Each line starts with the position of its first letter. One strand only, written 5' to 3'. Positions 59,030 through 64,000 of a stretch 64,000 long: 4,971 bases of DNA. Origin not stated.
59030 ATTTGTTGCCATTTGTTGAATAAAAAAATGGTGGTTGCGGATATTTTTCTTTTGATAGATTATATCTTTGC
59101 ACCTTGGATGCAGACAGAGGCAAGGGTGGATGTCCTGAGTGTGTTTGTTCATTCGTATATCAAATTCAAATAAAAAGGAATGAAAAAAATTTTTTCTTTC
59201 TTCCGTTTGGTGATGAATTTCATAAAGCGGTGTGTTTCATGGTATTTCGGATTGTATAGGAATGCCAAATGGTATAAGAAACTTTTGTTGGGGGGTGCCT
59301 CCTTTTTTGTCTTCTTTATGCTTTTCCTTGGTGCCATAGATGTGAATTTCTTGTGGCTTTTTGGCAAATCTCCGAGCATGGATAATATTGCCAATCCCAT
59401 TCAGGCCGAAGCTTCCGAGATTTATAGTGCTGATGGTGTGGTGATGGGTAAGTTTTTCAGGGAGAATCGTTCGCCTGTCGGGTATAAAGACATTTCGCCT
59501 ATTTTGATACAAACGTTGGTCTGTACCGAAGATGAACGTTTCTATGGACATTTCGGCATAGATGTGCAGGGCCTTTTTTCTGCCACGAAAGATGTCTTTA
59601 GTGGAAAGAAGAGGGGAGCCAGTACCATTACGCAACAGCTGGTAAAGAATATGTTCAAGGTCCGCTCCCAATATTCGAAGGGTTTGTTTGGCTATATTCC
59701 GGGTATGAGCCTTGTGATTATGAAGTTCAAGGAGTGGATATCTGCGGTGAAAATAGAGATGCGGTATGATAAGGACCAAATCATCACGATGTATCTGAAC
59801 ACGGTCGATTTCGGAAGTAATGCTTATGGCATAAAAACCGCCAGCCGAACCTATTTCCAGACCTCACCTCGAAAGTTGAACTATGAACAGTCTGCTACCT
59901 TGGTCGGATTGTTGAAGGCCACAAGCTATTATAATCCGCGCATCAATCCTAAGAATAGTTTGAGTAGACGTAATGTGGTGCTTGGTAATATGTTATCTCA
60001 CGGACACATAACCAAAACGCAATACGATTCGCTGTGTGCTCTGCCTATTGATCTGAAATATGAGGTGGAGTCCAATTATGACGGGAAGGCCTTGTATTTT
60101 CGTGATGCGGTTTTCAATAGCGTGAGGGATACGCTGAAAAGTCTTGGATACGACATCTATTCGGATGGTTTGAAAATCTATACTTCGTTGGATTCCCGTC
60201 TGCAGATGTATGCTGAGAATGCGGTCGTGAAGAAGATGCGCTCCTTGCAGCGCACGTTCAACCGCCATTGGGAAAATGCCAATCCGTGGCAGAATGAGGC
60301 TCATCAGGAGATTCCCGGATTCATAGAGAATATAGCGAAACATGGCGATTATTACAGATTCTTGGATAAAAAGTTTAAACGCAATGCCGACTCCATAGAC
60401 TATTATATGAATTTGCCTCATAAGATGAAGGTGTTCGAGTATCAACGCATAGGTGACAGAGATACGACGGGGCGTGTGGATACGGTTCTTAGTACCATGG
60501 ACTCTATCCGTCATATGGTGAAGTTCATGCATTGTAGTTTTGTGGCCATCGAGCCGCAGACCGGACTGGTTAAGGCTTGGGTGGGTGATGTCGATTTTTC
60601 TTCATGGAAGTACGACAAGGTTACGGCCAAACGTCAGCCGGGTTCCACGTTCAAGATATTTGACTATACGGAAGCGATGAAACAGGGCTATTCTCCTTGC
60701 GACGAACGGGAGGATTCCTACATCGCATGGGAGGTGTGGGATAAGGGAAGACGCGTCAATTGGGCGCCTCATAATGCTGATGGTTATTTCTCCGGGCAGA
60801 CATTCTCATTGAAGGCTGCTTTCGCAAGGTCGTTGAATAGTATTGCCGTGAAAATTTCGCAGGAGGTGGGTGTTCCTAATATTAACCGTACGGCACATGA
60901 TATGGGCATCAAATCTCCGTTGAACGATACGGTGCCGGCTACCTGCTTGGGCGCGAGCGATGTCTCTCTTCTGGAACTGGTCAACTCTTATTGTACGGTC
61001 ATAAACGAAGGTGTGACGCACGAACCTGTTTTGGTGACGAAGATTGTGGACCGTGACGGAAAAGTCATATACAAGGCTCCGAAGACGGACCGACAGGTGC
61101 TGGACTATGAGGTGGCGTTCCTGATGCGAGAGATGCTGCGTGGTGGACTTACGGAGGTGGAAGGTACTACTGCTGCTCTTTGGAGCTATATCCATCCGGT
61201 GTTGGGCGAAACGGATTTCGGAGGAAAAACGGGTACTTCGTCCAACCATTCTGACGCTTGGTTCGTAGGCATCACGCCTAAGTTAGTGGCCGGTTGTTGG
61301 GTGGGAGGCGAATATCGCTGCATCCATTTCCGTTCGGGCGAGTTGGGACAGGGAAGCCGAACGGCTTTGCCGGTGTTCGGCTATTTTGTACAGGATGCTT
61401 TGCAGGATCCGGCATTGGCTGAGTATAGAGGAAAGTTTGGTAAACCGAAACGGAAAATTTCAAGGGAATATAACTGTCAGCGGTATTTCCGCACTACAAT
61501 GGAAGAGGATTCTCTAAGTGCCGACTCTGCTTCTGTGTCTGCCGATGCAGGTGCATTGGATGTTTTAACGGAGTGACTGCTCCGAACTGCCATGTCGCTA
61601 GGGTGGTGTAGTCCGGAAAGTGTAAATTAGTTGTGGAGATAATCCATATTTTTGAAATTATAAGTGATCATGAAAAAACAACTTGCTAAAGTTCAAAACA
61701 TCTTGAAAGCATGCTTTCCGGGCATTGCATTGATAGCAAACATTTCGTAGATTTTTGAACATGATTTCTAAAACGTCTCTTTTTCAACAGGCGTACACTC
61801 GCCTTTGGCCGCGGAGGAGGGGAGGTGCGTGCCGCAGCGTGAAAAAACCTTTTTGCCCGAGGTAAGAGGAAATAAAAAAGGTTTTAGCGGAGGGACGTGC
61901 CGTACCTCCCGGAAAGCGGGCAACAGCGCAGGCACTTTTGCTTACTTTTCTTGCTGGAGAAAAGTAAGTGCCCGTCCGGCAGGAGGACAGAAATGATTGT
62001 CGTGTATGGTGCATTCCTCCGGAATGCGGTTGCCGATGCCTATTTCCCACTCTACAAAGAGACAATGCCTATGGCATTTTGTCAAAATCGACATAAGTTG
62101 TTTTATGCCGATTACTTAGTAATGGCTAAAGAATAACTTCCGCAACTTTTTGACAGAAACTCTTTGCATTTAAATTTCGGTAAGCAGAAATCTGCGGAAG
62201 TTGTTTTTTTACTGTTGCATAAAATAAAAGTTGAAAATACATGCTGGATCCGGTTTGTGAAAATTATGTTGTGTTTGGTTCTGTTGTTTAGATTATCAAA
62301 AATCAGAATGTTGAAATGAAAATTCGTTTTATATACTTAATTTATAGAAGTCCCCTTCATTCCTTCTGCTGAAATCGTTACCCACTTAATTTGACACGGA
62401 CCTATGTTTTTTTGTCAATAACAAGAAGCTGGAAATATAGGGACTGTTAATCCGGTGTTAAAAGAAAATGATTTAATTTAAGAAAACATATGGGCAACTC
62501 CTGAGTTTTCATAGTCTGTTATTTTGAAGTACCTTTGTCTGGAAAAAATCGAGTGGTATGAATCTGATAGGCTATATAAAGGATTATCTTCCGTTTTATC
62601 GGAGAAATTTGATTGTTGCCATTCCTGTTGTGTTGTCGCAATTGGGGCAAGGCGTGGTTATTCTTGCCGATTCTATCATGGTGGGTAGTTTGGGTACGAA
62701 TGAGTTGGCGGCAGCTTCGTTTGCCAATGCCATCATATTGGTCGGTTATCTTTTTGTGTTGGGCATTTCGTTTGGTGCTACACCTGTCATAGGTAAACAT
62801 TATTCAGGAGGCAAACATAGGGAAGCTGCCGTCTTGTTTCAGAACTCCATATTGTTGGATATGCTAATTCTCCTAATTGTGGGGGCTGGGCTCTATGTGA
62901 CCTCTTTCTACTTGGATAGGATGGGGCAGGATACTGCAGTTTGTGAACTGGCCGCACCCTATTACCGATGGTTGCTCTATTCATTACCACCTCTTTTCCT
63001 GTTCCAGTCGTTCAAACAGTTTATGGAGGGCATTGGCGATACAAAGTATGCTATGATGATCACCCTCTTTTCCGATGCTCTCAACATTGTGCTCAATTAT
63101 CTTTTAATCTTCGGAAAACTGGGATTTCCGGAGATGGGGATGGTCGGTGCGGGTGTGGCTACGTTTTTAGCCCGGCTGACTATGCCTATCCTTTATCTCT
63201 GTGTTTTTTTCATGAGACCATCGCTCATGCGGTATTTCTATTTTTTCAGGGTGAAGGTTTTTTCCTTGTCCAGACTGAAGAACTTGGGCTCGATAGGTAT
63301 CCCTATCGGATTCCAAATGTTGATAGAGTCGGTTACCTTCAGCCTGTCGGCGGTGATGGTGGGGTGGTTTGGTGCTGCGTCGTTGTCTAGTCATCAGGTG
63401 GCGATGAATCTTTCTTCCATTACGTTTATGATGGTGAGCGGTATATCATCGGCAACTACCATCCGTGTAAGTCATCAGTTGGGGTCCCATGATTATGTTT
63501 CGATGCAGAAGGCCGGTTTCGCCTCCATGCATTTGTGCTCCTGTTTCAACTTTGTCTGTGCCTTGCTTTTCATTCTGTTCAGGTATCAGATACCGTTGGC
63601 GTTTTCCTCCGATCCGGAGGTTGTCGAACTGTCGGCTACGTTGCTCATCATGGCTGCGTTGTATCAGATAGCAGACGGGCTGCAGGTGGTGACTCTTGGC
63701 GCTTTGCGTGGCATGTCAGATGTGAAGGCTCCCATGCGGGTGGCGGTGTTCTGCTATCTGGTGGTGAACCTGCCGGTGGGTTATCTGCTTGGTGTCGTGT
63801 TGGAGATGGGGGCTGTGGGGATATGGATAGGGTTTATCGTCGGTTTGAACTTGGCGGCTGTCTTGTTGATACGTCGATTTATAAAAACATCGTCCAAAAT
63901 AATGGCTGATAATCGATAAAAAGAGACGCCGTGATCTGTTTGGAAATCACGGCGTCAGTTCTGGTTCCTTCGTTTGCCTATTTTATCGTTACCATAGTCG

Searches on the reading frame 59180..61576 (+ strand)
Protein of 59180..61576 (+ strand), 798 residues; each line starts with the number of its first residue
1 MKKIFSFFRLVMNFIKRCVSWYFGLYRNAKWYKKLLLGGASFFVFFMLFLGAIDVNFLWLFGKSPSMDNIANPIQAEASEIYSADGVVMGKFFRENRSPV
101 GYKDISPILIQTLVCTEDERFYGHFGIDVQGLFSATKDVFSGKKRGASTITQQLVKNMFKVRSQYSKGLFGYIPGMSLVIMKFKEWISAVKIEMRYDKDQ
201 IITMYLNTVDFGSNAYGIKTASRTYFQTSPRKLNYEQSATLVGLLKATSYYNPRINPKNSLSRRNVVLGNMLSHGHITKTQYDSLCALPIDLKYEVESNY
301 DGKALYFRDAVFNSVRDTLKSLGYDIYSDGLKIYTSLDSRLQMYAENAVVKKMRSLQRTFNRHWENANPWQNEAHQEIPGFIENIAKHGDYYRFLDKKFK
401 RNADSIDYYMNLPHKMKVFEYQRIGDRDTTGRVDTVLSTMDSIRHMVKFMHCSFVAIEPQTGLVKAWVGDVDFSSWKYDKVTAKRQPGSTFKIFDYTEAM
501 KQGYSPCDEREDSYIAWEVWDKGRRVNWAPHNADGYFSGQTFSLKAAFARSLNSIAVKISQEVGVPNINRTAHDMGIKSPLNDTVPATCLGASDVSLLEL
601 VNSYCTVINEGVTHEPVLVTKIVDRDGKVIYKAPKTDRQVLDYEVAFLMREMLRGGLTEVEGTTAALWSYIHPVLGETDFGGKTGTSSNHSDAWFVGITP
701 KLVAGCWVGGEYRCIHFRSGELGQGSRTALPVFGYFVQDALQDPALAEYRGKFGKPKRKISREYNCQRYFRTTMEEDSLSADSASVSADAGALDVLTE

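Call 13: search_protein_families(library=pfam, proteins=[window:59180-61576:+])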
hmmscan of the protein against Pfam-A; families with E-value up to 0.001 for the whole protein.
window:59180-61576:+ (798 aa): 2 families
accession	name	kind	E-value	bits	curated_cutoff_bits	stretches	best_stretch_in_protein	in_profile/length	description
PF00912.28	Transgly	-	8.9e-53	178.8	27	1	87-271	3-177/178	Transglycosylase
PF00905.27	Transpeptidase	-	1e-21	77.9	22.1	1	453-701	2-267/299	Penicillin binding protein transpeptidase domain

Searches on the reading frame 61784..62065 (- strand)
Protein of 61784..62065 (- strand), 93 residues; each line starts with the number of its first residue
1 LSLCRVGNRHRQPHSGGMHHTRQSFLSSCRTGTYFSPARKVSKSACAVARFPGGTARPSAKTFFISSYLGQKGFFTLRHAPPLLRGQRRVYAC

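Call 17: find_homologous_proteins(query=window:61784-62065:-, max_evalue=0.01)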
Query window:61784-62065:- (93 aa): 8 proteins with E <= 0.01 among 9 candidates.
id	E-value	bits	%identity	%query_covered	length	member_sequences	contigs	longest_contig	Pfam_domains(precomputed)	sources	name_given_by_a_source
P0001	2.5e-40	154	96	82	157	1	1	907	-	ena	-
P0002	2.4e-39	151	95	82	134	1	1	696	-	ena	-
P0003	1.4e-37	146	86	87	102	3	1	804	-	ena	-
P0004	3.3e-21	93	88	55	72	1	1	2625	-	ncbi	ncbi:MAG: hypothetical protein WCU80_12085 [Paludibacteraceae bacterium]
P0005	6.9e-18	83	90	52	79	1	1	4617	-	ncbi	ncbi:MAG: hypothetical protein WCU80_09195, partial [Paludibacteraceae bacterium]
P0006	3.3e-9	55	59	60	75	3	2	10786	-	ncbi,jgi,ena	ncbi:MAG: hypothetical protein WCQ55_07445 [Paludibacteraceae bacterium]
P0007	4.4e-9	54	69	53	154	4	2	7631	-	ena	-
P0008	1.2e-5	43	40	97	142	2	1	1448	-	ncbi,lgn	-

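Call 18: find_encoding_contigs(protein=P0006, flank=6000)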
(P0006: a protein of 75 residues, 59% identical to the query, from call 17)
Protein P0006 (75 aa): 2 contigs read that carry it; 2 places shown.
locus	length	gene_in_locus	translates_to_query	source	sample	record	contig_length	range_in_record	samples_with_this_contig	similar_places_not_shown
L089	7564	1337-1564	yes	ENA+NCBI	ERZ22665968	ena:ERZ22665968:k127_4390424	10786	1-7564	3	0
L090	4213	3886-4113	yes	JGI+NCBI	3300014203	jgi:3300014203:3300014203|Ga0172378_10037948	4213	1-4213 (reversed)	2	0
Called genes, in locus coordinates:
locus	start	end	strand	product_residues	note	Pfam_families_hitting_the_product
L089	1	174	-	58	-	?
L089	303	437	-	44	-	-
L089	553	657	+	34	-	-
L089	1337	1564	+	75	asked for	-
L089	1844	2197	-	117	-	-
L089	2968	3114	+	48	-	-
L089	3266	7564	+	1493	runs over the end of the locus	PF00310:GATase_2, PF04898:Glu_syn_central, PF01645:Glu_synthase, PF01493:GXGXG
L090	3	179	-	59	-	?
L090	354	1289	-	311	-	PF00294:PfkB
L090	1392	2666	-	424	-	PF19755:DUF6242, PF25852:DUF6242_C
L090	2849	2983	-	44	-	-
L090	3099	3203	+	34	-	-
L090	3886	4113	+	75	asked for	-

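Call 19: find_encoding_contigs(protein=P0007, flank=6000)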
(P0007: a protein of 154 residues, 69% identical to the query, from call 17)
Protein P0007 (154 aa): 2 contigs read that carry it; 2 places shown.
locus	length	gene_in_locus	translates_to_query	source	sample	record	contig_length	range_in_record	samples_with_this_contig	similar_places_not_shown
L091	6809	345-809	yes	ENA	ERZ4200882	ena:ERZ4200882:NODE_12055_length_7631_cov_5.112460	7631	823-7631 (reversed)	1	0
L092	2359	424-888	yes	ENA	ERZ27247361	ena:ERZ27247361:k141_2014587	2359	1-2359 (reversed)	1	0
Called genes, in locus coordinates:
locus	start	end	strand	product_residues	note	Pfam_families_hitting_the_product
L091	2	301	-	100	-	?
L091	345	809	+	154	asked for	-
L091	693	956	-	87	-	-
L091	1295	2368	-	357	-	PF00180:Iso_dh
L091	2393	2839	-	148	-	PF02142:MGS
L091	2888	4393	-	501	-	PF00682:HMGL-like, PF22617:HCS_D2, PF08502:LeuA_dimer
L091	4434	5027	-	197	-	PF00694:Aconitase_C, PF27512:LeuD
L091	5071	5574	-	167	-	PF00330:Aconitase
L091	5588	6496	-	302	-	-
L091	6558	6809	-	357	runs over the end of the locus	?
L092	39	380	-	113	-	-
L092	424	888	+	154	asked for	-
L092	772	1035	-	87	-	-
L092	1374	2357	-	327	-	?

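Call 20: find_encoding_contigs(protein=P0005, flank=6000)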
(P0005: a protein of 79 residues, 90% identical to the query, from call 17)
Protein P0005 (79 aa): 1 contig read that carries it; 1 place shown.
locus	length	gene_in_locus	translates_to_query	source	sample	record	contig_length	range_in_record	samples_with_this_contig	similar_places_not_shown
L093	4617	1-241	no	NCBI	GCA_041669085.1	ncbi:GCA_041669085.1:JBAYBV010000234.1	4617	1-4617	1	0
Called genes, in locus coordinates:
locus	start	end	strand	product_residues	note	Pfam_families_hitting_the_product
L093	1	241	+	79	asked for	?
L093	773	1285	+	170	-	PF02357:NusG, PF00467:KOW (weak), PF23287:KOW7_SPT5 (weak)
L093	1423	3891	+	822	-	PF00176:SNF2-rel_dom, PF00270:DEAD (weak), PF04851:ResIII, PF00271:Helicase_C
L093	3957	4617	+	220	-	?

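Call 22: find_encoding_contigs(protein=P0008, flank=6000)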
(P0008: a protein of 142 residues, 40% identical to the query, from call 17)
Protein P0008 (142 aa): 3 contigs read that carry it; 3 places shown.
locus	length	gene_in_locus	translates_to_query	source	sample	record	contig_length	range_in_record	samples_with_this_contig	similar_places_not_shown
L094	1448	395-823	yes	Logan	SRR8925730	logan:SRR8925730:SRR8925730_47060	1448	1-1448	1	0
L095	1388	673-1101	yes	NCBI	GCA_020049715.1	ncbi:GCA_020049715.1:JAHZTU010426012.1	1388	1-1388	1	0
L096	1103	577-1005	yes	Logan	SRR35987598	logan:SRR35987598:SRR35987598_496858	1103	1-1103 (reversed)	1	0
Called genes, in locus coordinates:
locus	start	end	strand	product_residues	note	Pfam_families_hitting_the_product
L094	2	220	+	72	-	?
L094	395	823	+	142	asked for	-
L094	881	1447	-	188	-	?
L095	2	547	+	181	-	?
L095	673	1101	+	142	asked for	-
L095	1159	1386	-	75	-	?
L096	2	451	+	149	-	?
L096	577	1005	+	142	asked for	-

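Call 23: find_encoding_contigs(protein=P0004, flank=6000)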
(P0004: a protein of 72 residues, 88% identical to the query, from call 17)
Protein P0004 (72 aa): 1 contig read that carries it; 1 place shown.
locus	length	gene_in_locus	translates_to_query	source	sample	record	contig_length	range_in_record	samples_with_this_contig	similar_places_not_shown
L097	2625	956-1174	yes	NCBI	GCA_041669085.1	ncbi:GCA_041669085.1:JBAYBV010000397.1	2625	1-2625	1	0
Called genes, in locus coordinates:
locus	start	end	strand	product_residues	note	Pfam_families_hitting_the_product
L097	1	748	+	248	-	PF12784:PDDEXK_2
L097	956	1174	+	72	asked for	-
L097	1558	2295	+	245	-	PF16481:DUF5058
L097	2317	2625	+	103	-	?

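Call 24: find_encoding_contigs(protein=P0003, flank=6000)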
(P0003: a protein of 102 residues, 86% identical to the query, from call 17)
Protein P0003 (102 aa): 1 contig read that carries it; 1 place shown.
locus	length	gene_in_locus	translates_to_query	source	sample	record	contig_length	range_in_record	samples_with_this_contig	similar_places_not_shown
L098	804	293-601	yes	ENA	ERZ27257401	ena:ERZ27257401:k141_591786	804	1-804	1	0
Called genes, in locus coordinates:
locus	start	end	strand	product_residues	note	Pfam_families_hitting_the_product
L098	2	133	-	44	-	?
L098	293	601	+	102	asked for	-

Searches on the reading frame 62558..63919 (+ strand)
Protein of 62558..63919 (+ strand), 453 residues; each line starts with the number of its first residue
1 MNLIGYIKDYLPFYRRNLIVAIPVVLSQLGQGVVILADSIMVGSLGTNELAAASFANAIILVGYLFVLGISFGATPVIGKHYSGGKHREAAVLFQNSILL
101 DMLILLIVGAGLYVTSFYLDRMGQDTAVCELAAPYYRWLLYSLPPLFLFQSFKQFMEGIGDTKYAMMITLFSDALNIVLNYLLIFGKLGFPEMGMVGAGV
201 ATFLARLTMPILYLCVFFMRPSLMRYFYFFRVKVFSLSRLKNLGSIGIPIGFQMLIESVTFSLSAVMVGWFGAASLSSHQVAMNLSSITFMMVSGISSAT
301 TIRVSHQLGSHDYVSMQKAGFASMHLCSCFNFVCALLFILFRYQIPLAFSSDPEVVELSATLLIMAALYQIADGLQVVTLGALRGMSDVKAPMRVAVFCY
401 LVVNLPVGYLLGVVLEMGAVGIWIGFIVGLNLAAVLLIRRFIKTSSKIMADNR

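Call 13: search_protein_families(library=pfam, proteins=[window:62558-63919:+])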
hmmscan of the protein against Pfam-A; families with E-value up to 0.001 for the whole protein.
window:62558-63919:+ (453 aa): 1 family
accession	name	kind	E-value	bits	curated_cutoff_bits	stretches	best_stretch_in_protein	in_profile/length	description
PF01554.23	MatE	-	2.1e-64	216.5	24.9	2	249-410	1-161/161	MatE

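Call 44: find_homologous_proteins(query=window:62558-63919:+, max_evalue=1e-60)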
Query window:62558-63919:+ (453 aa): 3460 proteins with E <= 1e-60 among 8000 candidates; the best 120 are listed.
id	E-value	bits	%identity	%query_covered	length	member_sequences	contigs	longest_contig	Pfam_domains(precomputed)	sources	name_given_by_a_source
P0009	1.1e-286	969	100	100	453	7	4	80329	PF01554.24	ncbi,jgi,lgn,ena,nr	ncbi:MAG: MATE family efflux transporter [Prevotellaceae bacterium]|nr:MATE family efflux transporte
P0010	3.5e-201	687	69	100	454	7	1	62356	PF01554.24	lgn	-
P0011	3.2e-197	674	68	99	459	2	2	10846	PF01554.24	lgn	-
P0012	1.6e-195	669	69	99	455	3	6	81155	PF01554.24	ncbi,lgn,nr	ncbi:MAG: MATE family efflux transporter [Paludibacteraceae bacterium]|nr:MATE family efflux transpo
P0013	1.9e-194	665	67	98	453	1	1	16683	PF01554.24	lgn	-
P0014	3.3e-184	631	65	100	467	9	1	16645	PF01554.24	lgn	-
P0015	2.3e-178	612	61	99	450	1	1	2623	PF01554.24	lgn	-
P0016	6.9e-178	611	62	98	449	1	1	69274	PF01554.24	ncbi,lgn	-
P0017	7.0e-173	594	60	98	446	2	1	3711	PF01554.24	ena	-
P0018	8.8e-172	590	61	98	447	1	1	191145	PF01554.24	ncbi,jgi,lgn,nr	ncbi:MAG: MATE family efflux transporter [Prevotellaceae bacterium]|jgi:MATE family multidrug resist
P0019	1.4e-171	590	60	98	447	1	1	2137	PF01554.24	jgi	-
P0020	2.3e-171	589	61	98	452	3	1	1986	PF01554.24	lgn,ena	-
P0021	8.9e-168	577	59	100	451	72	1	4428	PF01554.24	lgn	-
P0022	3.9e-167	575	60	98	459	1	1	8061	PF01554.24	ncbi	-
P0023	1.5e-164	567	59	98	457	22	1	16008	PF01554.24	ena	-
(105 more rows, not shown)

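Call 45: find_encoding_contigs(protein=P0009, flank=3000, max_places=6)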
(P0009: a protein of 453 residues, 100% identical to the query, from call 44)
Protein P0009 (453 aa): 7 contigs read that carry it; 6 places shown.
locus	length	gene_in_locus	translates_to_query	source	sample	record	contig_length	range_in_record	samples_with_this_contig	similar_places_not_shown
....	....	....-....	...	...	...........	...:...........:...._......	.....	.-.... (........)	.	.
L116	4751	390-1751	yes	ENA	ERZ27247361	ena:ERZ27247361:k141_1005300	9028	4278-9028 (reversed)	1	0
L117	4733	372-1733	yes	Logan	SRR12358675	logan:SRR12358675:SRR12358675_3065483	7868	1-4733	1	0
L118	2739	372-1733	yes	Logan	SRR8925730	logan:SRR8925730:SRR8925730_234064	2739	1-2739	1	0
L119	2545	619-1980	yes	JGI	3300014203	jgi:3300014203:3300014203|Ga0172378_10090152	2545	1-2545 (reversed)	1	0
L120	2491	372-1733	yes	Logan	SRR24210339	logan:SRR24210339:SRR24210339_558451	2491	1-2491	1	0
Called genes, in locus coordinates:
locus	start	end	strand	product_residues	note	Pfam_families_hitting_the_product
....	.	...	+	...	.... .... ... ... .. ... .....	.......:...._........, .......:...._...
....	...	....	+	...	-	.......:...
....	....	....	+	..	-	-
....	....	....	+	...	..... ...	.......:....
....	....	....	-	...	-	?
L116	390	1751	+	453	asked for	PF01554:MatE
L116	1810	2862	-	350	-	PF09640:DUF2027, PF01713:Smr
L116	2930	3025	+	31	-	-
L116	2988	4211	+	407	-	PF02547:Queuosine_synth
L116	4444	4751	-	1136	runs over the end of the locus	PF00932:LTD, PF13290:CHB_HEX_C_1, PF13287:Fn3_assoc, PF08757:CotH, PF00932:LTD, PF18962:Por_Secre_tail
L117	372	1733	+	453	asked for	PF01554:MatE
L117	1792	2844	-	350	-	PF09640:DUF2027, PF01713:Smr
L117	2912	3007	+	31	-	-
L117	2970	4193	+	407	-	PF02547:Queuosine_synth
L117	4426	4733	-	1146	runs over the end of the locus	?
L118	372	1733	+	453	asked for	PF01554:MatE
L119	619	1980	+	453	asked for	PF01554:MatE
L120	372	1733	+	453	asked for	PF01554:MatE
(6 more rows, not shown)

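Call 46: find_encoding_contigs(protein=P0012, flank=5000, max_places=3)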
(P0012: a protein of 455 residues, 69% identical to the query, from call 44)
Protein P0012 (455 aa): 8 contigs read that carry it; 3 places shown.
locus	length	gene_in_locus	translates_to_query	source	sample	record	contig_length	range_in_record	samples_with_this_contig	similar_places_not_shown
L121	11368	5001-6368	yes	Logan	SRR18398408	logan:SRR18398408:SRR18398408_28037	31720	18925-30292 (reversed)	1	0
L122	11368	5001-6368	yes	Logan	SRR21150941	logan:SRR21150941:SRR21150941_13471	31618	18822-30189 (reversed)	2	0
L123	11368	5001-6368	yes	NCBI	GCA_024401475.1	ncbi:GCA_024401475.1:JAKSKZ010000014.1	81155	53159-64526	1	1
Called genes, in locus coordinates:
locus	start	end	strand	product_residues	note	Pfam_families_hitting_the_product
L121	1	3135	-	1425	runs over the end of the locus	PF01869:BcrAD_BadFG, PF09989:DUF2229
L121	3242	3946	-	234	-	-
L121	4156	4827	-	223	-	-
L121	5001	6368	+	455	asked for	PF01554:MatE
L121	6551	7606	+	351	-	PF01368:DHH, PF02272:DHHA1 (weak)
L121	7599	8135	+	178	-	PF00254:FKBP_C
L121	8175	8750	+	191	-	PF16109:DUF4827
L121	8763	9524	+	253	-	PF22435:MRM3-like_sub_bind, PF00588:SpoU_methylase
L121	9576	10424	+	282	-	PF01551:Peptidase_M23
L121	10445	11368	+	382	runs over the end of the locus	PF02670:DXP_reductoisom, PF08436:DXP_redisom_C, PF13288:DXPR_C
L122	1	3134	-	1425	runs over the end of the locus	PF01869:BcrAD_BadFG, PF09989:DUF2229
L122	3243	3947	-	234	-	-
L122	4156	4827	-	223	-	-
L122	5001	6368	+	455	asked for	PF01554:MatE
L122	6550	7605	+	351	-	PF01368:DHH, PF02272:DHHA1 (weak)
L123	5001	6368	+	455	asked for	PF01554:MatE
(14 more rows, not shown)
